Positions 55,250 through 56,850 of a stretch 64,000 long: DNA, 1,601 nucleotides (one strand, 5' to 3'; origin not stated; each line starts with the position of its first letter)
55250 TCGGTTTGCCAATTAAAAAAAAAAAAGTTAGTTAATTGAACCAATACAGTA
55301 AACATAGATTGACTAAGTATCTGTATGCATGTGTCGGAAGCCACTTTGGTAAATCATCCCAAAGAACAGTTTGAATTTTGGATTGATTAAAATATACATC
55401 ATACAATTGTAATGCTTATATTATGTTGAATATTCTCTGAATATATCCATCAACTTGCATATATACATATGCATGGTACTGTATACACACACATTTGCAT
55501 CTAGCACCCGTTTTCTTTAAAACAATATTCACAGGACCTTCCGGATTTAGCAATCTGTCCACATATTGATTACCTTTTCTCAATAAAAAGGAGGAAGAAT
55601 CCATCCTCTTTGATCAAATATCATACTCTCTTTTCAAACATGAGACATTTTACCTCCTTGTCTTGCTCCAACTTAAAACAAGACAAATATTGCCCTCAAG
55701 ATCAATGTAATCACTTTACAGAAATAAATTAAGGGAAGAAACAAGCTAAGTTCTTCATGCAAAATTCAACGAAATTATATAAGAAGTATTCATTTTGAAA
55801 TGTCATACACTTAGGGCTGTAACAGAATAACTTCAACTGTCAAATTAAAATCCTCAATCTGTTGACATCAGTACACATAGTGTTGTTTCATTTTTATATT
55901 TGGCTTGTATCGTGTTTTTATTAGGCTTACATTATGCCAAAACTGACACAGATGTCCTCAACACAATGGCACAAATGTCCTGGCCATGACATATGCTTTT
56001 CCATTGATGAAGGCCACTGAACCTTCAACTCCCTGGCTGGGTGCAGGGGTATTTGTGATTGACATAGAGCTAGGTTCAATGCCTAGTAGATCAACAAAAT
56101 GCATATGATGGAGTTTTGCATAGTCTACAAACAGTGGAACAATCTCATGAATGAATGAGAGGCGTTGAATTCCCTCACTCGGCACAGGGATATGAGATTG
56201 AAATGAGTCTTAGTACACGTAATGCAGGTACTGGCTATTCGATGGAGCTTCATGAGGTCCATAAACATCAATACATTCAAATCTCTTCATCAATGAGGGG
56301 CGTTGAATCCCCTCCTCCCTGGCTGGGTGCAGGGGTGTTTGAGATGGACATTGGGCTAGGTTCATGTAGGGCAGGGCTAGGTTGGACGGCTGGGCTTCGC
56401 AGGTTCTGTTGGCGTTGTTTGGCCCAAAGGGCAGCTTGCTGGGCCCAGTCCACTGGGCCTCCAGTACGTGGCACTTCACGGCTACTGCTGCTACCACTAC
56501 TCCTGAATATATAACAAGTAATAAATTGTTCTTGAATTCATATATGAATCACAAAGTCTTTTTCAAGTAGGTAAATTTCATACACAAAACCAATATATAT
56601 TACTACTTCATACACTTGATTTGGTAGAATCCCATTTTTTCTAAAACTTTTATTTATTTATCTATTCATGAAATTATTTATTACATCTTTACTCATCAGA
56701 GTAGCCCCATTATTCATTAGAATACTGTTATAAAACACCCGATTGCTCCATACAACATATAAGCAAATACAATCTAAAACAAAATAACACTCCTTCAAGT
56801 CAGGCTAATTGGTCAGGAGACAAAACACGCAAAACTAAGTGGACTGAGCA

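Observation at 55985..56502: The SPT6 C-terminal coding segment is triplicated in tandem, with the two downstream copies decaying in the 3'UTR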

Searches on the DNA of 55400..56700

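Call 34: search_rna_families(source=window, start=55400, end=56700, threshold=evalue, max_evalue=1)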
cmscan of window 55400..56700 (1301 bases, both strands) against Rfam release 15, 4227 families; matches with E-value up to 1: 1.
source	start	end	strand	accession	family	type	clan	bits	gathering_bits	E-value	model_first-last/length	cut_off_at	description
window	56019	56095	-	RF04354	Plastid-ycf2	Cis-reg;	-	20.2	65.7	0.35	1-75/75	no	Plastid-ycf2 5UTR RNA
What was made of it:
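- On Conserved 3'UTR cis-regulatory RNA element: Best Rfam E is 0.35, below gathering (call 34).
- No Rfam family matches (best E 0.35, far below gathering; call 34).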

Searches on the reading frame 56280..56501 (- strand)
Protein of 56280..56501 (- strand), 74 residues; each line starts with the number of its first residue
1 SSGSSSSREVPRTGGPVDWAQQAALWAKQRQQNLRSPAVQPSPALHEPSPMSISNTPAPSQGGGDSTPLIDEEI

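Call 46: find_homologous_proteins(query=A4, max_evalue=1)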
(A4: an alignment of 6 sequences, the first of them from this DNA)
Query A4 (6 sequences) (74 aa, profile of the alignment): 28 proteins with E <= 1 among 1085 candidates.
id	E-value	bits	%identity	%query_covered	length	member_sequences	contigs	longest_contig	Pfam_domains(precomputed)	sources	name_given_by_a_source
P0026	2.8e-17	81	46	77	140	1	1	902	-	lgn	-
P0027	4.3e-13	67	42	77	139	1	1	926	-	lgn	-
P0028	8.6e-13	66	42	89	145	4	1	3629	-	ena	-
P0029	2.2e-12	65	40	88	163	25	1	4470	-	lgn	-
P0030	4.2e-11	61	42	77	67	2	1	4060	-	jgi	jgi:hypothetical protein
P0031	4.3e-11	61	40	77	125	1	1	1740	-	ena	-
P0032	1.0e-10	60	42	77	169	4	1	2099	-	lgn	-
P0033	3.8e-10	58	34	82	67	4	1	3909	-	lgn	-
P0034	6.4e-10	57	34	76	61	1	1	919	-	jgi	-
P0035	6.8e-10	57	37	76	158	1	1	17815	-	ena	-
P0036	6.1e-9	54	39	76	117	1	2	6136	-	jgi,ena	-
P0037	1.6e-8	53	40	89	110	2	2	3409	-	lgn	-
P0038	1.9e-8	52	38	64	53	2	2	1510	-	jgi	jgi:hypothetical protein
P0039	2.3e-8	52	38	77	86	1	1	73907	-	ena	-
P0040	8.2e-8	50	41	91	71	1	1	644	-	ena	-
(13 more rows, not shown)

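Call 48: find_encoding_contigs(protein=P0035, flank=6000, max_places=4)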
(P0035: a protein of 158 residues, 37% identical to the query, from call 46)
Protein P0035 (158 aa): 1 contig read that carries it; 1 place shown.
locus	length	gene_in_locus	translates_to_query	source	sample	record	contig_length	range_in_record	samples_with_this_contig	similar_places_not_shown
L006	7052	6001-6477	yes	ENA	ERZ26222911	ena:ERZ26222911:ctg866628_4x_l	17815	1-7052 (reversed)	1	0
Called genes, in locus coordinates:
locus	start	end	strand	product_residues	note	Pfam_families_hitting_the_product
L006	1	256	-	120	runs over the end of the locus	-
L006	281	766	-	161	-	-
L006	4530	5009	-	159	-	-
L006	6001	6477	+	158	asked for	-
